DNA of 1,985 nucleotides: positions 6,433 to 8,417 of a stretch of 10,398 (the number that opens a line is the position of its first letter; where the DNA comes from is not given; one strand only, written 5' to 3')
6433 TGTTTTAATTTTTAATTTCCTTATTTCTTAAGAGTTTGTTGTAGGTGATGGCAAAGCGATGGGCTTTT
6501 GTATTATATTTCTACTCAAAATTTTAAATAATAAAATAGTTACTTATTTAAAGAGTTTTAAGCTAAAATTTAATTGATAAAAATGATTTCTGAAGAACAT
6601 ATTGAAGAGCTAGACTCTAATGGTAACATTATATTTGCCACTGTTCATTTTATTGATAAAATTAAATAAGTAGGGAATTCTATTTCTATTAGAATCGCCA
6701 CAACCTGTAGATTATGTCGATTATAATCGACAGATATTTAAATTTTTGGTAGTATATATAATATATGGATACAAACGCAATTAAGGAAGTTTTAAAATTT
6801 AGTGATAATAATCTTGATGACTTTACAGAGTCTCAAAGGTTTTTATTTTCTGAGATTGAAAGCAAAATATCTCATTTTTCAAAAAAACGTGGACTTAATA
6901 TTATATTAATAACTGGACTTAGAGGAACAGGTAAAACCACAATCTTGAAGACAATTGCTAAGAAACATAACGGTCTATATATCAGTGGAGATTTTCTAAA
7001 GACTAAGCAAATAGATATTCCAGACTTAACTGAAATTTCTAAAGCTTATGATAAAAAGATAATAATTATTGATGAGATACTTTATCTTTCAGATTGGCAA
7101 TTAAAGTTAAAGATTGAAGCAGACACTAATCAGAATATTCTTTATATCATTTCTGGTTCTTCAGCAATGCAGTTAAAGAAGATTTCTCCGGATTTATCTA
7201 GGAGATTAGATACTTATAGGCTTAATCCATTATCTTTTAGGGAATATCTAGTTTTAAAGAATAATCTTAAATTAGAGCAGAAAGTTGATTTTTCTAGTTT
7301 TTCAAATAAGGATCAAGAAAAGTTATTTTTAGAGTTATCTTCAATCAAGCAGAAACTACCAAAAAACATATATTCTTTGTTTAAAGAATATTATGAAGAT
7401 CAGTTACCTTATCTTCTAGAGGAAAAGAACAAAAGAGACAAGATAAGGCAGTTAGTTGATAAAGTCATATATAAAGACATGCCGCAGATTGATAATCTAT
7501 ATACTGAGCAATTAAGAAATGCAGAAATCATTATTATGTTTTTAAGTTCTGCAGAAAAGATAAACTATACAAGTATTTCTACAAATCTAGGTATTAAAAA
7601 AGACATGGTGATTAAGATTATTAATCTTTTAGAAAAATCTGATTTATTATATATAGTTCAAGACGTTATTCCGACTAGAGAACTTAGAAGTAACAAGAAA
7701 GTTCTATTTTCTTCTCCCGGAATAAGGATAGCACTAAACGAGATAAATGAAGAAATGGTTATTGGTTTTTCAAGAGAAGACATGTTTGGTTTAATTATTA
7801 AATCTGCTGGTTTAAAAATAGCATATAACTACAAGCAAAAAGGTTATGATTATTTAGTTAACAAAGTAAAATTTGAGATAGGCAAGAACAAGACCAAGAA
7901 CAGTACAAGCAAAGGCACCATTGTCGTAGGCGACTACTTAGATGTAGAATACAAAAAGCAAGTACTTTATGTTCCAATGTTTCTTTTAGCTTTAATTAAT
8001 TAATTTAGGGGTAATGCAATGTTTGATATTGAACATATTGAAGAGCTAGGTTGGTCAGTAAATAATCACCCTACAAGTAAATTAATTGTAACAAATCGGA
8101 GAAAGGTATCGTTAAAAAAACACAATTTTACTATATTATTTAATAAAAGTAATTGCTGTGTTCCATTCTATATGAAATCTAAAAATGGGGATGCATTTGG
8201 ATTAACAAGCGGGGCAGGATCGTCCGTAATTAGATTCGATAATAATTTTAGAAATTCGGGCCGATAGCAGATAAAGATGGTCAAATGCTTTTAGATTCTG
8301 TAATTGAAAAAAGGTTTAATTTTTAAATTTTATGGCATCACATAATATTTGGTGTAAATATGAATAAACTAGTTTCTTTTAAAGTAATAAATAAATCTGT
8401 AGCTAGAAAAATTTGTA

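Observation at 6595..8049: Exact 19-bp direct repeat, in frame at codon 5 of two ORFs, brackets a single-gene ATPase cassette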

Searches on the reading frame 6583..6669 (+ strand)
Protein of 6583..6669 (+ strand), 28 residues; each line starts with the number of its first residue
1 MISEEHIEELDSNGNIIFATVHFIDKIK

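Call 7: search_protein_families(library=pfam, proteins=[window:6583-6669:+], max_evalue=0.01)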
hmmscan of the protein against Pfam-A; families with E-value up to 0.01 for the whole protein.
window:6583-6669:+ (28 aa): 0 families

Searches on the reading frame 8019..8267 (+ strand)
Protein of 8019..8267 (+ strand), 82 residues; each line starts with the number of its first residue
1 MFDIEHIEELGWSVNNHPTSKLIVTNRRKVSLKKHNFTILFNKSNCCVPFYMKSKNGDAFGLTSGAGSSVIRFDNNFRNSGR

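Call 7: search_protein_families(library=pfam, proteins=[window:8019-8267:+], max_evalue=0.01)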
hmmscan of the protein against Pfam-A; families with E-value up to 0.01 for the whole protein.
window:8019-8267:+ (82 aa): 0 families

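Call 9: find_encoding_contigs(protein=window:8019-8264:+, flank=10000, max_places=10)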
Protein window:8019-8264:+ (82 aa): 1 contig read that carries it; 1 place shown.
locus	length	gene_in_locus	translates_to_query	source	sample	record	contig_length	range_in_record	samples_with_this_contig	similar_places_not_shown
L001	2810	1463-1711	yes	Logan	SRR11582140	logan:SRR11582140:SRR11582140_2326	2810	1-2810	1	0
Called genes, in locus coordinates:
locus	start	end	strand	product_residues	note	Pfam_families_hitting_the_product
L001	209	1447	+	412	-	PF25199:nSTAND_NTPase5 (weak), PF13173:AAA_14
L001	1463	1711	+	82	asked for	-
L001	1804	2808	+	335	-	?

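Call 13: find_homologous_proteins(query=window:8019-8264:+, max_evalue=0.1)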
Query window:8019-8264:+ (82 aa): 1 proteins with E <= 0.1 among 1 candidates.
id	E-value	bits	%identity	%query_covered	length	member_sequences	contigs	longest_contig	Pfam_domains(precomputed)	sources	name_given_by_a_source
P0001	2.3e-49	182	100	100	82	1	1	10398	-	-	-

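Call 43: search_protein_representatives(protein=window:8019-8264:+)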
Query: 82 residues. Proteins with E-value up to 0.001 (for the whole library): 5; up to 1e-10: 0; up to 1e-30: 0. The best 5 are listed.
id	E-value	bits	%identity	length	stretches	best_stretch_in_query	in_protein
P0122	8.7e-08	48.2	42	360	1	11-77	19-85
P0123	2.9e-06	43.4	46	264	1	10-75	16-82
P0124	2.7e-04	37.1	38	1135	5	37-70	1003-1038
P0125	4.8e-04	36.4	48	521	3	34-54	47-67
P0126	8.3e-04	35.6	32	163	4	1-36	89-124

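Call 45: search_protein_families(library=pfam, proteins=[P0122, P0123], max_evalue=0.1)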
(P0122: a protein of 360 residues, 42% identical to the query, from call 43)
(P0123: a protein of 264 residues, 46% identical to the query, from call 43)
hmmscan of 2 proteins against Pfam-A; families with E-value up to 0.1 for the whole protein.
P0122 (360 aa): 0 families

P0123 (264 aa): 0 families

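Call 58: find_encoding_contigs(protein=P0122, flank=6000, max_places=4)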
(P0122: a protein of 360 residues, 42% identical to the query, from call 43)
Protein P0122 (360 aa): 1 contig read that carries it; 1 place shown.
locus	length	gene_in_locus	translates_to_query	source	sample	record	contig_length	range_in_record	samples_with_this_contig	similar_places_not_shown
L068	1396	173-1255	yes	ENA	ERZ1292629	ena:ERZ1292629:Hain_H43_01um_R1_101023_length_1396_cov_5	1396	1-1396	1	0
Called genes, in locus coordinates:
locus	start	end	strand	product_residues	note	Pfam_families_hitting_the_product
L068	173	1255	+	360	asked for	-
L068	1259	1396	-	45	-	?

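Call 66: search_protein_families(library=padloc, proteins=[P0122], max_evalue=0.01)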
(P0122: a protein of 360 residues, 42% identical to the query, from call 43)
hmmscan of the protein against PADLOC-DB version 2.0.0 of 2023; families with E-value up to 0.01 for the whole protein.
P0122 (360 aa): 0 families
